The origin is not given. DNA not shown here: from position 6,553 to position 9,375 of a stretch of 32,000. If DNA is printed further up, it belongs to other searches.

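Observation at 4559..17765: Non-canonical sugar-uptake module: two SBPs, two permease pairs and two large membrane-anchored accessory ectoproteins in one tightly coupled operon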

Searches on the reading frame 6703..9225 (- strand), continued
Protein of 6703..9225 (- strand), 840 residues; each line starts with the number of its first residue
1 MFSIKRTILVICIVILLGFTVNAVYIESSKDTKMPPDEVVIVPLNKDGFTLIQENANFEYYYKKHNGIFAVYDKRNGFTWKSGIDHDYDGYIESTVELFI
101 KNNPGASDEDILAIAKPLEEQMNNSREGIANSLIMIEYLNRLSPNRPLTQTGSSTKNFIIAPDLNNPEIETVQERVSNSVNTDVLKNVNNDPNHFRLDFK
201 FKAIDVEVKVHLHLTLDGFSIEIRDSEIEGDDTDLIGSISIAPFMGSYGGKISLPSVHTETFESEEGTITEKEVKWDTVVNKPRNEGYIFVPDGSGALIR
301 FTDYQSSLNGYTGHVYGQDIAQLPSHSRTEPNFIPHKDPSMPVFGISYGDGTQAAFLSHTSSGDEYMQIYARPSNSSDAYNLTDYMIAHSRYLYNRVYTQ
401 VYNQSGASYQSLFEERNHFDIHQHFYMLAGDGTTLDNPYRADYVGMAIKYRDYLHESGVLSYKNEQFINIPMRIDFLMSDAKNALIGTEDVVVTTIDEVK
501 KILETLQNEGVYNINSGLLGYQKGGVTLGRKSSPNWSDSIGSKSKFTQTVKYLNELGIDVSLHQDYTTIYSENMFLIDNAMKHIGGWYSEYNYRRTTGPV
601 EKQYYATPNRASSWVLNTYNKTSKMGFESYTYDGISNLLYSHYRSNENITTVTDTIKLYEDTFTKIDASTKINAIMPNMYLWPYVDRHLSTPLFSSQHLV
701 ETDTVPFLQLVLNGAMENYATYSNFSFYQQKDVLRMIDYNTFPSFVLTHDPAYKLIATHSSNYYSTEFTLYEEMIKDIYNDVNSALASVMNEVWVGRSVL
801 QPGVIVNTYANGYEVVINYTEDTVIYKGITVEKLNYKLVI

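Call 32: search_protein_families(library=pfam, proteins=[L074:1539-2912:+, L074:16791-20132:+, L075:4-2660:-, L075:13943-17851:-, L070:962-2464:+, L077:7412-8743:+, L077:11895-14210:+, L034:16358-17821:+, L064:17171-18436:+, L072:640-1638:+], max_evalue=0.001)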
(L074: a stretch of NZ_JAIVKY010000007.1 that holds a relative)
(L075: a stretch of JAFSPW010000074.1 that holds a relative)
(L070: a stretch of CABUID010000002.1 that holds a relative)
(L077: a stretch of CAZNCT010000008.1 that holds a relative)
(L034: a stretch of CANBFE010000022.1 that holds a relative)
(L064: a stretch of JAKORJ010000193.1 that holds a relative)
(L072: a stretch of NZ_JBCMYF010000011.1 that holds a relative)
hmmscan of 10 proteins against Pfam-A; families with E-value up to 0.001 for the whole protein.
L074:1539-2912:+ (458 aa): 2 families
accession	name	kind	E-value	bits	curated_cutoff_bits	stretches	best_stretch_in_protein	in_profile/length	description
PF01547.30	SBP_bac_1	-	1.2e-22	81.8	26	1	55-333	8-300/307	Bacterial extracellular solute-binding protein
PF13416.11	SBP_bac_8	-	4.4e-17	63.2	27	1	61-342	2-251/279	Bacterial extracellular solute-binding protein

L074:16791-20132:+ (1114 aa): 5 families
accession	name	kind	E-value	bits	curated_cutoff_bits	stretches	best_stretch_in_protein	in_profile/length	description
PF21250.3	SOGP_2nd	-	1.8e-120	401.2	27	1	307-555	1-249/249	Glycoside phosphorylase supersandwich domain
PF21958.2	SOGP_N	-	6.6e-108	359.8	27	1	20-243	1-225/225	SOGP N-terminal domain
PF21270.2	SOGP_4th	-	1e-18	67.8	27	1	1026-1113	1-90/90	Glycoside phosphorylase C-terminal domain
PF17167.11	Glyco_hydro_94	-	3.1e-17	62.9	27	1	686-974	118-381/420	Glycosyl hydrolase 94 superfamily, catalytic domain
PF06202.20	GDE_C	-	1.1e-06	28.3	21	1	617-943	16-312/367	Amylo-alpha-1,6-glucosidase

L075:4-2660:- (885 aa): 2 families
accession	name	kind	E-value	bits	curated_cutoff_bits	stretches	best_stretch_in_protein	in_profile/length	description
PF22848.2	ASD1_dom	-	3.9e-42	144.9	22.2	1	300-559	3-239/239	Alpha-L-arabinofuranosidase 1 domain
PF06964.18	Alpha-L-AF_C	-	3.5e-25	89.6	27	1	556-679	1-126/165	Alpha-L-arabinofuranosidase C-terminal domain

L075:13943-17851:- (1303 aa): 0 families

L070:962-2464:+ (501 aa): 1 family
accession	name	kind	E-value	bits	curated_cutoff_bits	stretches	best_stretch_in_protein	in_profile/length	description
PF09992.14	NAGPA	-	1.1e-22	81.5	25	1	337-499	43-169/169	Phosphodiester glycosidase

L077:7412-8743:+ (444 aa): 1 family
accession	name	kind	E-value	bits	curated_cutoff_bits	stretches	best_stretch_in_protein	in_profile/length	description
PF10091.15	Glycoamylase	-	1.4e-62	211.5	27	1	214-428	3-220/221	Putative glucoamylase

L077:11895-14210:+ (772 aa): 3 families
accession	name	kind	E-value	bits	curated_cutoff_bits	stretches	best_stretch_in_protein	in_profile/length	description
PF01301.25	Glyco_hydro_35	-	4.3e-41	142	27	1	15-190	1-160/319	Glycosyl hydrolases family 35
PF22369.2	GLMA_2nd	-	1.9e-19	70.1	27.7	1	450-569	6-124/138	GLMA-like, second domain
PF02449.21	Glyco_hydro_42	-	2.4e-12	47.3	21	1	34-206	6-160/376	Beta-galactosidase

L034:16358-17821:+ (488 aa): 0 families

L064:17171-18436:+ (422 aa): 5 families
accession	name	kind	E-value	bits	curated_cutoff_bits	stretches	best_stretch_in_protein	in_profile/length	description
PF00155.27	Aminotran_1_2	-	1.3e-56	192.8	19.7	1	73-413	2-360/361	Aminotransferase class I and II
PF01212.27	Beta_elim_lyase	-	4.7e-08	33.1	27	1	120-343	35-268/288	Beta-eliminating lyase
PF01053.26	Cys_Met_Meta_PP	-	2.2e-06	26.9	27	1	119-246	54-181/381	Cys/Met metabolism PLP-dependent enzyme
PF01041.23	DegT_DnrJ_EryC1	-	0.00022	21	19.8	1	119-245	26-152/360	DegT/DnrJ/EryC1/StrS aminotransferase family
PF00266.25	Aminotran_5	-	0.0004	19.9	21.5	1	117-244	43-181/371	Aminotransferase class-V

L072:640-1638:+ (333 aa): 4 families
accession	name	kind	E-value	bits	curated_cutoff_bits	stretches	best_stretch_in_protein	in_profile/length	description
PF13377.12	Peripla_BP_3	-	6.7e-34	117.8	26.5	1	172-330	1-164/167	Periplasmic binding protein-like domain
PF00532.27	Peripla_BP_1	-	1.2e-24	87.7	22.2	1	72-315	3-264/281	Periplasmic binding proteins and sugar binding domain of LacI family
PF13407.12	Peripla_BP_4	-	2.7e-16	60.3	35.1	1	73-279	1-218/258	Periplasmic binding protein domain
PF00356.27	LacI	-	9.4e-16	57.8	27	1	14-59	1-46/46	Bacterial regulatory proteins, lacI family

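Call 48: search_protein_representatives(alignment_id=A1)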
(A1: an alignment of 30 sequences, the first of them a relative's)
Query: 30 sequences, 792 profile positions. Proteins with E-value up to 0.001 (for the whole library): 4601; up to 1e-10: 3846; up to 1e-30: 2614. The best 150 are listed.
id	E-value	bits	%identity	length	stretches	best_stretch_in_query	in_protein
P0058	0.0e+00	1185.0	-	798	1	1-791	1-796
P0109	0.0e+00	1163.6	-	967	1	3-791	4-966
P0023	0.0e+00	1161.7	-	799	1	1-791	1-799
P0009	0.0e+00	1158.0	-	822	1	1-789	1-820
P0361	0.0e+00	1110.5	-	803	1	1-791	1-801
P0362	0.0e+00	1079.5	-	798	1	7-790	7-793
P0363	0.0e+00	1072.6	-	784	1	9-791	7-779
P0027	0.0e+00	1064.9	-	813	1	1-791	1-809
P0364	0.0e+00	1038.1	-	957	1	5-791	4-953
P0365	0.0e+00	1027.7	-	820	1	1-791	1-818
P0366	2.3e-295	998.3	-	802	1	7-791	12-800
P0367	7.8e-293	989.9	-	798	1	14-791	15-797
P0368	1.5e-291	985.6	-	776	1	10-789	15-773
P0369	6.7e-289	976.9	-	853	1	4-791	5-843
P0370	1.4e-280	949.3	-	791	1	7-790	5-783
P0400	5.2e-157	540.7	-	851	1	8-784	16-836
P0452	1.6e-117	410.1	-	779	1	36-791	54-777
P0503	5.9e-105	368.5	-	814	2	120-790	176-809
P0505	7.4e-105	368.2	-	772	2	120-790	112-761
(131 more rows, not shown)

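Call 49: find_encoding_contigs(protein=P0505, flank=10000, max_places=1)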
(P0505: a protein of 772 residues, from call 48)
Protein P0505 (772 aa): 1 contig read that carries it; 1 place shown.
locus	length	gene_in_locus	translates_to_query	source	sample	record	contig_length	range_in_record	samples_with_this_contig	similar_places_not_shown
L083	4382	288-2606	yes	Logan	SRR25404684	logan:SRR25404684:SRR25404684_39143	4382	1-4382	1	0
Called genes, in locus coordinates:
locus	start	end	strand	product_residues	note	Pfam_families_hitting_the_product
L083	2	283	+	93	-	?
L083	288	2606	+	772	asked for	PF18952:DUF5696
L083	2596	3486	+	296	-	PF00528:BPD_transp_1 (weak)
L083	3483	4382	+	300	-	?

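Call 55: search_protein_families(library=pfam, proteins=[L070:12701-15475:+, L021:12125-13903:+, L036:4854-7826:+, L027:10001-12871:+, L057:7378-9972:+, L070:7552-10002:+, L070:18116-19624:+, L070:21232-22637:+], max_evalue=0.01)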
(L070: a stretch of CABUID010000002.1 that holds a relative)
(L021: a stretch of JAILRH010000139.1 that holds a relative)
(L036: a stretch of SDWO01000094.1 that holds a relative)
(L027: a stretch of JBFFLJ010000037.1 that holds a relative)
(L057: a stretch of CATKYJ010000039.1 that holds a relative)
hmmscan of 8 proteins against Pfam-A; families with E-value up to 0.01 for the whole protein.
L070:12701-15475:+ (925 aa): 2 families
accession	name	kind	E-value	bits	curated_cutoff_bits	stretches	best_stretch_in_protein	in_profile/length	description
PF00528.27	BPD_transp_1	-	2.6e-05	24.5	26.4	1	657-857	29-175/184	Binding-protein-dependent transport system inner membrane component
PF05569.17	Peptidase_M56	-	0.0005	19.8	31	0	834-885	100-151/296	BlaR1 peptidase M56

L021:12125-13903:+ (593 aa): 0 families

L036:4854-7826:+ (991 aa): 2 families
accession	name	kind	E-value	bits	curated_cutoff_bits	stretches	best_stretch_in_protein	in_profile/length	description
PF18952.6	DUF5696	-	2.3e-128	429.8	25.6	1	367-988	7-612/612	Family of unknown function (DUF5696)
PF02018.23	CBM_4_9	-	0.0046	17.8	25.9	0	176-251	47-130/136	Carbohydrate binding domain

L027:10001-12871:+ (957 aa): 2 families
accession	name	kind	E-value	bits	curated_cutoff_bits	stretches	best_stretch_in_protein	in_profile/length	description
PF18952.6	DUF5696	-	4.1e-137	458.7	25.6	1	333-952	7-612/612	Family of unknown function (DUF5696)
PF02018.23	CBM_4_9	-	2.2e-06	28.5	25.9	1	145-224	41-129/136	Carbohydrate binding domain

L057:7378-9972:+ (865 aa): 7 families
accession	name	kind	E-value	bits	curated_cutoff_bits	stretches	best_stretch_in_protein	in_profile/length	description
PF04893.22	Yip1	-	3.6e-12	46.9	28.6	1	671-838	5-172/173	Yip1 domain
PF01436.27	NHL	-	9.1e-08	32.2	20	1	292-319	1-28/28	NHL repeat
PF08450.18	SGL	-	2.7e-05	24.3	26.3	1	259-333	144-225/246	SMP-30/Gluconolactonase/LRE-like region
PF07719.23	TPR_2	-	4e-05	23.9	27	0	540-565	6-31/34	Tetratricopeptide repeat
PF17170.10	DUF5128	-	0.00014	21.6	22.9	0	303-331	53-81/321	6-bladed beta-propeller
PF13432.12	TPR_16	-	0.0011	19.8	32.7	1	542-595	4-57/65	Tetratricopeptide repeat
PF13414.12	TPR_11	-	0.0024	18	26.8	1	545-580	4-39/42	TPR repeat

L070:7552-10002:+ (817 aa): 3 families
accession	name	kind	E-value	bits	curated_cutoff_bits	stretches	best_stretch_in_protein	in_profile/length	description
PF04893.22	Yip1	-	5.8e-14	52.8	28.6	1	619-788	2-171/173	Yip1 domain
PF01436.27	NHL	-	0.003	18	20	0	459-479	6-26/28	NHL repeat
PF06739.17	SBBP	-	0.0086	16.4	20.5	0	288-308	13-32/38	Beta-propeller repeat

L070:18116-19624:+ (503 aa): 3 families
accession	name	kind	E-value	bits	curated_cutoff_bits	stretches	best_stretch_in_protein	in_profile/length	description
PF00152.25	tRNA-synt_2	-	1.1e-85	287.9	25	1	162-501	2-307/308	tRNA synthetases class II (D, K and N)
PF01336.31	tRNA_anti-codon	-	1.2e-17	64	27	1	69-144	2-74/75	OB-fold nucleic acid binding domain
PF01409.25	tRNA-synt_2d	-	4.9e-07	29.9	19.8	1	253-293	104-143/246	tRNA synthetases class II core domain (F)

L070:21232-22637:+ (468 aa): 3 families
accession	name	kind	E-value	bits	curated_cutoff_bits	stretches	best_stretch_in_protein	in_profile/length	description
PF04055.27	Radical_SAM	-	8.6e-33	114.3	29.5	1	197-366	1-165/166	Radical SAM superfamily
PF00919.26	UPF0004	-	7.8e-30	103.2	27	1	49-150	1-98/98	Uncharacterized protein family UPF0004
PF01938.26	TRAM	-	7.3e-09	35.8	21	1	420-468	1-47/61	TRAM domain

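Call 66: find_encoding_contigs(protein=P0400, flank=10000, max_places=1)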
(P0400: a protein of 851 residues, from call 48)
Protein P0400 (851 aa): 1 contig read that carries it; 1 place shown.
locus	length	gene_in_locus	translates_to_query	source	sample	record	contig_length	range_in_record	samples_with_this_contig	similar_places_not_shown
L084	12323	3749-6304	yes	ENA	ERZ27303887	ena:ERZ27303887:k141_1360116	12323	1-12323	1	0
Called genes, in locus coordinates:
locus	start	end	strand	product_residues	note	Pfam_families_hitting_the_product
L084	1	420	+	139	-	?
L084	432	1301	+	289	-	PF00528:BPD_transp_1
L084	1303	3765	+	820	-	PF04893:Yip1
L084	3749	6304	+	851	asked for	PF18952:DUF5696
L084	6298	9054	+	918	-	PF00528:BPD_transp_1 (weak)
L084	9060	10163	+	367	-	PF00528:BPD_transp_1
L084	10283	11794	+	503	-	PF01336:tRNA_anti-codon, PF00152:tRNA-synt_2, PF01409:tRNA-synt_2d (faint)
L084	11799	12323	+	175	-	?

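Call 67: find_encoding_contigs(protein=P0452, flank=10000, max_places=1)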
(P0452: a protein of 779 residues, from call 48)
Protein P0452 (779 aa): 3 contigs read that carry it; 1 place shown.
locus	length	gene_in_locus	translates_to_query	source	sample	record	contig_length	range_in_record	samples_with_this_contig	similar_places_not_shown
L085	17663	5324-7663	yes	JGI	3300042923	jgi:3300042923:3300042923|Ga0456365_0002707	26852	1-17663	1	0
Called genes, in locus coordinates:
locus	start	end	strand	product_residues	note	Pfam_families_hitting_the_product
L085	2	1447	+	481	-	?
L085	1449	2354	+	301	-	PF00528:BPD_transp_1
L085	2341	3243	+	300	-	PF00528:BPD_transp_1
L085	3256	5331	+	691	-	PF01436:NHL (faint), PF07719:TPR_2 (faint), PF00515:TPR_1 (weak), PF04893:Yip1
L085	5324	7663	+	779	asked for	PF18952:DUF5696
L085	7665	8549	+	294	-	PF00528:BPD_transp_1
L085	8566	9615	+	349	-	PF00528:BPD_transp_1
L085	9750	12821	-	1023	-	PF12245:Big_3_2 (faint), PF15418:DUF4625 (faint), PF16403:Bact_surface_Ig-like, PF02018:CBM_4_9, PF16403:Bact_surface_Ig-like, PF02018:CBM_4_9, PF16403:Bact_surface_Ig-like, PF02018:CBM_4_9, +1 more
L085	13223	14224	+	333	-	PF00356:LacI, PF00532:Peripla_BP_1, PF13407:Peripla_BP_4, PF13377:Peripla_BP_3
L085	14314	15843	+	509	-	PF02055:Glyco_hydro_30, PF02057:Glyco_hydro_59, PF17189:Glyco_hydro_30C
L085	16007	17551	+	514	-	PF02055:Glyco_hydro_30, PF02057:Glyco_hydro_59, PF17189:Glyco_hydro_30C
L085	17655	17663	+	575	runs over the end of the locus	-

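Call 68: find_encoding_contigs(protein=P0503, flank=10000, max_places=1)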
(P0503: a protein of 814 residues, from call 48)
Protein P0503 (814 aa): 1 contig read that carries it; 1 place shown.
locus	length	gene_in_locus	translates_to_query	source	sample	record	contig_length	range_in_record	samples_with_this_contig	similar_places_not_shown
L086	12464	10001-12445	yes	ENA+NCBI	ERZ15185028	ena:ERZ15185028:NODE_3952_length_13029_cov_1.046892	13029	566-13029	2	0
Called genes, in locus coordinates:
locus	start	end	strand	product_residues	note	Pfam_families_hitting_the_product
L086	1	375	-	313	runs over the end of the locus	?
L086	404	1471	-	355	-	-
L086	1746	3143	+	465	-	-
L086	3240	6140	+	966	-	PF01547:SBP_bac_1, PF13416:SBP_bac_8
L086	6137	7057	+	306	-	PF00528:BPD_transp_1 (weak)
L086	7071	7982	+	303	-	PF00528:BPD_transp_1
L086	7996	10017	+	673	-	PF01436:NHL (faint), PF04893:Yip1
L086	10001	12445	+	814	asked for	PF18952:DUF5696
